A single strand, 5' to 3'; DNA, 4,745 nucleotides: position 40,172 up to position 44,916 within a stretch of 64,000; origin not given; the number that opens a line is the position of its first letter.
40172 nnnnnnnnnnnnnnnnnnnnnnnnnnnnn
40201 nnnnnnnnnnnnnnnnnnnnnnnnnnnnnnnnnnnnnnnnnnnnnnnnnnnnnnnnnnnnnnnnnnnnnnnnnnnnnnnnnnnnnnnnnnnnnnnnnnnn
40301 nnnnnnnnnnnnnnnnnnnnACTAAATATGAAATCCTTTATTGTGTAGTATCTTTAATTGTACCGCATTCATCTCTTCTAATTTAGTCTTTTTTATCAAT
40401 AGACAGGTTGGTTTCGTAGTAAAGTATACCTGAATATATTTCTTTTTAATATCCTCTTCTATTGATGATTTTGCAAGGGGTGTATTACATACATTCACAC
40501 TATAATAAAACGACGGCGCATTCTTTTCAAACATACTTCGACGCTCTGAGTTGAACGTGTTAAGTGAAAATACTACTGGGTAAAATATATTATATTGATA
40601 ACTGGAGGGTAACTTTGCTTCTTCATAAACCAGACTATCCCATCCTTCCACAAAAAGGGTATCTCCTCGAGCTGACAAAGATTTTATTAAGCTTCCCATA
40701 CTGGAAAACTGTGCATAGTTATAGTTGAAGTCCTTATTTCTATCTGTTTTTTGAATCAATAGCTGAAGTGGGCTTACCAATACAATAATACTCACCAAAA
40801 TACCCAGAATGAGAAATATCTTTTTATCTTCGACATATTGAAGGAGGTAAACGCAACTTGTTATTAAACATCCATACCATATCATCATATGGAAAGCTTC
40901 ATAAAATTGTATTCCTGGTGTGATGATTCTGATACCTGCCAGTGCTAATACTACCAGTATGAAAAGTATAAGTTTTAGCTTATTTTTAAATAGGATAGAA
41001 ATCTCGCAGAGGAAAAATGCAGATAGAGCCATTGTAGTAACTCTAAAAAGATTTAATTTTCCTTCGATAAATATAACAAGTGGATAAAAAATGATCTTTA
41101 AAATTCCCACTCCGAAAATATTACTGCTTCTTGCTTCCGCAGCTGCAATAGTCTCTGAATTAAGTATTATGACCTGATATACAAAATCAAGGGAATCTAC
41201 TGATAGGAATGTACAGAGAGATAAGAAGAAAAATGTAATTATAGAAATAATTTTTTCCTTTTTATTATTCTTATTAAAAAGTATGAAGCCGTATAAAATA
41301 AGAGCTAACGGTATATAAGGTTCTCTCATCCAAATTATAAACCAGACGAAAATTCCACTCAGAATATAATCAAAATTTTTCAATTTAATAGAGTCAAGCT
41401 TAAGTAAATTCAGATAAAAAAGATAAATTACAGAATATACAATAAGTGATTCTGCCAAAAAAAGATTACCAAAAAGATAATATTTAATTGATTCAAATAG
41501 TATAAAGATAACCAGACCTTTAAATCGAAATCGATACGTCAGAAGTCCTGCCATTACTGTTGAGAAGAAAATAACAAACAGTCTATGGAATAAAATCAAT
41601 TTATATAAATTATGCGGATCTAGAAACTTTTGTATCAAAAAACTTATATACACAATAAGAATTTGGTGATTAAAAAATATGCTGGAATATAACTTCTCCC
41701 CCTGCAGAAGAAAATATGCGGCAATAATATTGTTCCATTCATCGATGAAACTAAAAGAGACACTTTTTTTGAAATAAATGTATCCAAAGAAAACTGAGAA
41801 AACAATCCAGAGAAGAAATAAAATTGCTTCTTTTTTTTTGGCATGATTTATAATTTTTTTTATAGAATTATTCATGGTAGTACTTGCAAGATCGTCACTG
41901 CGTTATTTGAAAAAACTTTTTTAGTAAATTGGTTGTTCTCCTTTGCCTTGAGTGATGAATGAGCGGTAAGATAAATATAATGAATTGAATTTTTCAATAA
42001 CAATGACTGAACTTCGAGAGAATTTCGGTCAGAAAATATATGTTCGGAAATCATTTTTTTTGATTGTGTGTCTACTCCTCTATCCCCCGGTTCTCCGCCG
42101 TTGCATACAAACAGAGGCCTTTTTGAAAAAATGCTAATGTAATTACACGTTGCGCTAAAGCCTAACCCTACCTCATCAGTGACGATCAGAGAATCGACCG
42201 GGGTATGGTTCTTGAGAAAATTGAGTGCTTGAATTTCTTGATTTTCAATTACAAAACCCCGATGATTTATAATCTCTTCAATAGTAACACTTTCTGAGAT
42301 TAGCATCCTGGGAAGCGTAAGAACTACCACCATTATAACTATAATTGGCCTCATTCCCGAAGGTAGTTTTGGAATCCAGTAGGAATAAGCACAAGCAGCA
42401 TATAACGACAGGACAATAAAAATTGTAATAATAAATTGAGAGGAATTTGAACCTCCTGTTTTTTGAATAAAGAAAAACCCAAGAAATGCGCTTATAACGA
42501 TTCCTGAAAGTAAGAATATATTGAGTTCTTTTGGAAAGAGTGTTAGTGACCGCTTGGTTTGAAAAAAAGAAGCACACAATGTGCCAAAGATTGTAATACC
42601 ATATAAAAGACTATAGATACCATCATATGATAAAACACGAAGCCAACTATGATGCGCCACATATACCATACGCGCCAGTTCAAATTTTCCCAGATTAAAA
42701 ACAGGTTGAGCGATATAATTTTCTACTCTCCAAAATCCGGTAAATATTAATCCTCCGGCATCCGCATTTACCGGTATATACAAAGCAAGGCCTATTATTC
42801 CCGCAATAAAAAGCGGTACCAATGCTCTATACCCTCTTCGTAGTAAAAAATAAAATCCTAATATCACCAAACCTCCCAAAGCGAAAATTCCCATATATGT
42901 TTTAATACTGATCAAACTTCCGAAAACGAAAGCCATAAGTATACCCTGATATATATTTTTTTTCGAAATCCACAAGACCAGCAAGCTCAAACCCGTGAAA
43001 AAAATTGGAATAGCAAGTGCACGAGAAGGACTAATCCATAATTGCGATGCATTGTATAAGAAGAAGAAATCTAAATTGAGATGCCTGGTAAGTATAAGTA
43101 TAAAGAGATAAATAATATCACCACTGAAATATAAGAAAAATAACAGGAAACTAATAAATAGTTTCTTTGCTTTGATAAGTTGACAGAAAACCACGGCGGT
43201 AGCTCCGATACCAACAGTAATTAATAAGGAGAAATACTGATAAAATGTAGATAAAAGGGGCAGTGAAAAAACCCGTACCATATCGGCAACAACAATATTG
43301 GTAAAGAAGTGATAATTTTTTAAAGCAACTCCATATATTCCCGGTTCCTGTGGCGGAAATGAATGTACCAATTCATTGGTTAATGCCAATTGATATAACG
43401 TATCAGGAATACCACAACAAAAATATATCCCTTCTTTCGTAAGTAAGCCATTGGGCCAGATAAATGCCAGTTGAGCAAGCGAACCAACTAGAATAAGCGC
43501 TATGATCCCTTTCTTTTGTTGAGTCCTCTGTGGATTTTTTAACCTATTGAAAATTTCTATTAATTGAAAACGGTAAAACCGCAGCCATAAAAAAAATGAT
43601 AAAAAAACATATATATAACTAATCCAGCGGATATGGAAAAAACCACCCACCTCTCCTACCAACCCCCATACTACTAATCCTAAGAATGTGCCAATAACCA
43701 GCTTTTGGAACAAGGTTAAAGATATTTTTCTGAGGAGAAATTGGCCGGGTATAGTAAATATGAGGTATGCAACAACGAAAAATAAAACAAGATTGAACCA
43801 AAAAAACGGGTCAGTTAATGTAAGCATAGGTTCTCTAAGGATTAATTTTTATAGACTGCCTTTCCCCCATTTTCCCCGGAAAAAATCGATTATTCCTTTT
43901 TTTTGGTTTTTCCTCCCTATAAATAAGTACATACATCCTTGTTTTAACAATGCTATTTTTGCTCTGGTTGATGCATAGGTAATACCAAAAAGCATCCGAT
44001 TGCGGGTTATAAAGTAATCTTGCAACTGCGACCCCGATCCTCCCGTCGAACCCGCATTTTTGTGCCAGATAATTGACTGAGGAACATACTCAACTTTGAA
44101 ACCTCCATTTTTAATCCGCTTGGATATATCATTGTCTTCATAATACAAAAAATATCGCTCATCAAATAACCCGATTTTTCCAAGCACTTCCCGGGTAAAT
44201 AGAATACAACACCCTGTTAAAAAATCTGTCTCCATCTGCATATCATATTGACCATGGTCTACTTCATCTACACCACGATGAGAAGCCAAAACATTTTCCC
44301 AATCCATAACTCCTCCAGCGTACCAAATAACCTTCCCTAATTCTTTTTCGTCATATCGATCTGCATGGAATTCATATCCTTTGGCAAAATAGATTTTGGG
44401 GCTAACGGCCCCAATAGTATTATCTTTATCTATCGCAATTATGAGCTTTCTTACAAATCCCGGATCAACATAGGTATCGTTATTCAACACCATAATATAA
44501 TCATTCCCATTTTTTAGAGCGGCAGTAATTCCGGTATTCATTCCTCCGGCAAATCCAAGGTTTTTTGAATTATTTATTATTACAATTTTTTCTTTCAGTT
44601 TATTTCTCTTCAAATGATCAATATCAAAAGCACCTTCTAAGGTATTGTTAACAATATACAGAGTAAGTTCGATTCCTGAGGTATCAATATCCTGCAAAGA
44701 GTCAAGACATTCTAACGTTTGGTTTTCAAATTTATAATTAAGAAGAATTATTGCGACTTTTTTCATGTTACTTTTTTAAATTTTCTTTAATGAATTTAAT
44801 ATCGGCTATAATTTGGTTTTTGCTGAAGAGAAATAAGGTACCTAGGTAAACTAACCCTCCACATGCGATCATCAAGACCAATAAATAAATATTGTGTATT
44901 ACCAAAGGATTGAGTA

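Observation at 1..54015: About 54-kb glycosylation supercluster with about 20 GT-C-like polytopic membrane transferase candidates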

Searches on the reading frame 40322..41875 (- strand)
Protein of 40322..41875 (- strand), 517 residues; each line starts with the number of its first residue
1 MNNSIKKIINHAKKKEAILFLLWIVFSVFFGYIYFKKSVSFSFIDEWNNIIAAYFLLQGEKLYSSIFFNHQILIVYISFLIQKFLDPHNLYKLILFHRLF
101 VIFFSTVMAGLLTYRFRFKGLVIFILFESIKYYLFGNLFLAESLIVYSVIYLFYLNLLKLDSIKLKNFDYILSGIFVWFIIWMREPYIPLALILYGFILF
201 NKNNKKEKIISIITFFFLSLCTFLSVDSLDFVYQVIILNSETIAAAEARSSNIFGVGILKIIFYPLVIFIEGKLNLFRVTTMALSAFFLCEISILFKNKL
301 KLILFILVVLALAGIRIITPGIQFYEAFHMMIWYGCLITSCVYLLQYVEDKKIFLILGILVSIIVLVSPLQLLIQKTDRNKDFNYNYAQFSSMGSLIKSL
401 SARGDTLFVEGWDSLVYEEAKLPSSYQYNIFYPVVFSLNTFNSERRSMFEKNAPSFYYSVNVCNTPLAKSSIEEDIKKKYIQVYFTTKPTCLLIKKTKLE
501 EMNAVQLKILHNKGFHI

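Call 11: search_protein_families(library=pfam, max_evalue=0.01, proteins=[window:40322-41875:-])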
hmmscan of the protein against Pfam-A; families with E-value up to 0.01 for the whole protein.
window:40322-41875:- (517 aa): 0 families

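Call 15: search_protein_families(library=ncbifam, max_evalue=0.1, proteins=[window:40322-41875:-])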
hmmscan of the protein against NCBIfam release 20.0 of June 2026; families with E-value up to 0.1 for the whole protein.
window:40322-41875:- (517 aa): 0 families

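Call 59: find_homologous_proteins(query=window:40322-41875:-, max_evalue=0.00001)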
Query window:40322-41875:- (517 aa): 60 proteins with E <= 0.00001 among 8000 candidates.
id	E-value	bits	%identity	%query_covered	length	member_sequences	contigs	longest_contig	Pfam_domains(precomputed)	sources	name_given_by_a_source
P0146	0.0e+0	1104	100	100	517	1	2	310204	-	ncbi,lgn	-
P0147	2.0e-118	415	42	100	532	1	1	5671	-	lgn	-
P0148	1.4e-110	389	40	98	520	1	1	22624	-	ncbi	-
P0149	1.7e-110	389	41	98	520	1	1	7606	-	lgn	-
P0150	1.7e-105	372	40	95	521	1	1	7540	-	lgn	-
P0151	5.7e-103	364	41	94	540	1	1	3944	-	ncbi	-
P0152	8.8e-103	363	40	98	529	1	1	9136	-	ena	-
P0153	2.8e-102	361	40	99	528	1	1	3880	-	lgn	-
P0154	4.3e-102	361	40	94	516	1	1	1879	-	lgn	-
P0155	1.1e-100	356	39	97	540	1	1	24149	-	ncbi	-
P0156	1.4e-100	356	38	96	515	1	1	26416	-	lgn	-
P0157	2.1e-100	355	37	97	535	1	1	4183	-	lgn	-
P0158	1.8e-99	352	41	95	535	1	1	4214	-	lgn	-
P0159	1.9e-99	352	41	92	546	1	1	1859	-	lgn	-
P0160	4.8e-99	351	39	98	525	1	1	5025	-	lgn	-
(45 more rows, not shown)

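Call 62: search_solved_structures(query=A4, max_evalue=5)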
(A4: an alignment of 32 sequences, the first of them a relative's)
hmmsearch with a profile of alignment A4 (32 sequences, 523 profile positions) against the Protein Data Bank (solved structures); distinct sequences matched with E-value up to 5: 1.
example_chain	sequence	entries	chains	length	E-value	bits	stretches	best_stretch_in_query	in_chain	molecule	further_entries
6z1p_Bq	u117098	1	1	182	0.94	11.5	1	453-504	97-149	30S ribosomal protein S17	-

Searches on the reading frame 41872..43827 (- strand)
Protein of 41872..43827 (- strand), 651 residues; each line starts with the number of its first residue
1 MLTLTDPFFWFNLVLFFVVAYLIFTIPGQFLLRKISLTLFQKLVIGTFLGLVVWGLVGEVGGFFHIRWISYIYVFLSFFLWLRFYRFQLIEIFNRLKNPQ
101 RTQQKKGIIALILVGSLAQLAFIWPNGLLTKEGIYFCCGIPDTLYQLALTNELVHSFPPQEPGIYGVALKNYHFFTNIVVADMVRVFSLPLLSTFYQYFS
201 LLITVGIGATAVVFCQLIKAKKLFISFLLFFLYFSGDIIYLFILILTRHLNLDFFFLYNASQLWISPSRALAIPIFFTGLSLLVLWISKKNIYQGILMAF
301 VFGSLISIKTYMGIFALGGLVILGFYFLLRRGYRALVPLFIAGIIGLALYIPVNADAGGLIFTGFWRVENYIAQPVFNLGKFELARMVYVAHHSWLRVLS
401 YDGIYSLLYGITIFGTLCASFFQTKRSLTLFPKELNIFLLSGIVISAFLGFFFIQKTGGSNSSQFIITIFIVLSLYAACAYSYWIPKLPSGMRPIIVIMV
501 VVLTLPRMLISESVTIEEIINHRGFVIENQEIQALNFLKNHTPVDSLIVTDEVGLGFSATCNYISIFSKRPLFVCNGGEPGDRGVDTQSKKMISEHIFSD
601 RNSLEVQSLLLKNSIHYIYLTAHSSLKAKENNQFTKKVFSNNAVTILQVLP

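Call 11: search_protein_families(library=pfam, max_evalue=0.01, proteins=[window:41872-43827:-])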
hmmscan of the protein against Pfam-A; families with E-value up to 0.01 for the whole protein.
window:41872-43827:- (651 aa): 0 families

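Call 15: search_protein_families(library=ncbifam, max_evalue=0.1, proteins=[window:41872-43827:-])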
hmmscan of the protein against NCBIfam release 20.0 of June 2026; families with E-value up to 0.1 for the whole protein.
window:41872-43827:- (651 aa): 0 families

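Call 19: find_encoding_contigs(protein=window:41872-43827:-, flank=10000, max_places=4)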
Protein window:41872-43827:- (651 aa): 2 contigs read that carry it; 2 places shown.
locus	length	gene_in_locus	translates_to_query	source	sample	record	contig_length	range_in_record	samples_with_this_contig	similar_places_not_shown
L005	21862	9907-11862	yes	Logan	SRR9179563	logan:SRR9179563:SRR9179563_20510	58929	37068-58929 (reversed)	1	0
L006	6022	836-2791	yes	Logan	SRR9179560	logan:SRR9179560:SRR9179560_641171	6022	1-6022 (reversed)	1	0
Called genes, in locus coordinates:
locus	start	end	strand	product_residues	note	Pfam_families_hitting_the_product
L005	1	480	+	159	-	?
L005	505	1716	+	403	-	PF26314:MptA_B_family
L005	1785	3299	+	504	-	PF13231:PMT_2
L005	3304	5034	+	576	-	-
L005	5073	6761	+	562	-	PF10131:PTPS_related (faint), PF13231:PMT_2 (weak)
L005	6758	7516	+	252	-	PF00535:Glycos_transf_2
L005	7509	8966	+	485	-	PF01943:Polysacc_synt, PF13440:Polysacc_synt_3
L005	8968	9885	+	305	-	PF00535:Glycos_transf_2, PF13641:Glyco_tranf_2_3, PF13632:Glyco_trans_2_3 (weak)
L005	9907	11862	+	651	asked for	-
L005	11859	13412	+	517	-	-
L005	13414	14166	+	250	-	PF00535:Glycos_transf_2, PF10111:Glyco_tranf_2_2 (weak)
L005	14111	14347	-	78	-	-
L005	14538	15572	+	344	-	PF00534:Glycos_transf_1, PF13692:Glyco_trans_1_4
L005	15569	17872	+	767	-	PF09586:YfhO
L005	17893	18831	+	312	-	PF00535:Glycos_transf_2, PF13641:Glyco_tranf_2_3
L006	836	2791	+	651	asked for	-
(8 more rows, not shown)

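Call 69: search_solved_structures(query=A6, max_evalue=5)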
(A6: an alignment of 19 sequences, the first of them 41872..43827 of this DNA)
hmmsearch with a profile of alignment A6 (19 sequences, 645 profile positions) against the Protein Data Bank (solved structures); distinct sequences matched with E-value up to 5: 2.
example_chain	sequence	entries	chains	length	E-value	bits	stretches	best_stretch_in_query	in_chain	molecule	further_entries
8hf2_A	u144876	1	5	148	0.2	13.2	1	266-352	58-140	PRA1 family protein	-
6fy2_P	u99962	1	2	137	2.2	9.8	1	561-634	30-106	CAP225 Scaffolded V1V2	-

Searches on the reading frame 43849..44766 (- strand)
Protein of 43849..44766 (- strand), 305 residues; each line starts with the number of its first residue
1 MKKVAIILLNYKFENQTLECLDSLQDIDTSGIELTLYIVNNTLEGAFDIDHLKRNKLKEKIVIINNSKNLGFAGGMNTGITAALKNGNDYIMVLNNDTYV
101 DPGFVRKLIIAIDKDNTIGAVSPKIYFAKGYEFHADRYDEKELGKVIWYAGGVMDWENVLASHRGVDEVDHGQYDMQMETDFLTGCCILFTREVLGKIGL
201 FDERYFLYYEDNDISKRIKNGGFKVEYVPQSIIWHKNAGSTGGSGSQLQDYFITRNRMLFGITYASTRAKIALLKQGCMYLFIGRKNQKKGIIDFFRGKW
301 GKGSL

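Call 11: search_protein_families(library=pfam, max_evalue=0.01, proteins=[window:43849-44766:-])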
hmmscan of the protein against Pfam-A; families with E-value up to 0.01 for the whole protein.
window:43849-44766:- (305 aa): 5 families
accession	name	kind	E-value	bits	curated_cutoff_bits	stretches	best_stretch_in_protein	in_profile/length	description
PF13641.12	Glyco_tranf_2_3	-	1.2e-14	55.4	27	1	4-257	3-226/230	Glycosyltransferase like family 2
PF00535.33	Glycos_transf_2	-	1.9e-11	44.6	23.3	1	7-195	5-164/168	Glycosyl transferase family 2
PF13632.12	Glyco_trans_2_3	-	7.8e-08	32.8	27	1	153-269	37-149/198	Glycosyl transferase family group 2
PF02709.20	Glyco_transf_7C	-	0.00078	19.5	23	1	174-230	10-67/78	N-terminal domain of galactosyltransferase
PF13506.12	Glyco_transf_21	-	0.0035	17.3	21.7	0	179-236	98-155/174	Glycosyl transferase family 21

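Call 16: search_protein_families(library=ncbifam, max_evalue=0.01, proteins=[window:43849-44766:-])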
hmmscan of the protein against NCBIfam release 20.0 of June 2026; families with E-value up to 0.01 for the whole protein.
window:43849-44766:- (305 aa): 9 families
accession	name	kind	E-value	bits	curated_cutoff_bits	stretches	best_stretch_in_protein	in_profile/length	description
TIGR01556.1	rhamnosyltran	subfamily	3.4e-17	62.5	200.55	2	37-126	25-113/281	rhamnosyltransferase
TIGR03937.1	PgaC_IcaA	equivalog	1.3e-10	40.9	422.3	2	2-122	45-160/407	poly-beta-1,6-N-acetyl-D-glucosamine synthase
TIGR03965.1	mycofact_glyco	equivalog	1.5e-08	34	280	1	182-236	228-281/467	mycofactocin biosynthesis glycosyltransferase MftF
NF050113.1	gal_furan_GlfT1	equivalog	9.1e-08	31.7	330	1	37-125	32-117/290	galactofuranosyltransferase GlfT1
NF041875.1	EPS_EpsD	equivalog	1.9e-06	27.5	370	1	163-237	137-208/325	exopolysaccharide biosynthesis glycosyltransferase EpsD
NF038299.1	EPS_HpsN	equivalog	6.5e-06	25.3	425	1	3-243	2-227/317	hormogonium polysaccharide biosynthesis glycosyltransferase HpsN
TIGR04242.1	nodulat_NodC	equivalog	7.4e-06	25.2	550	1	3-122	49-165/395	chitooligosaccharide synthase NodC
TIGR03111.1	glyc2_xrt_Gpos1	hypoth_equivalog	0.0011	17.9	363.95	1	3-125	50-169/439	TIGR03111 family XrtG-associated glycosyltransferase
NF041394.1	GtaseAglG_Halo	equivalog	0.0029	16.9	440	1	3-120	2-115/304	glucosyl-dolichyl phosphate glucuronosyltransferase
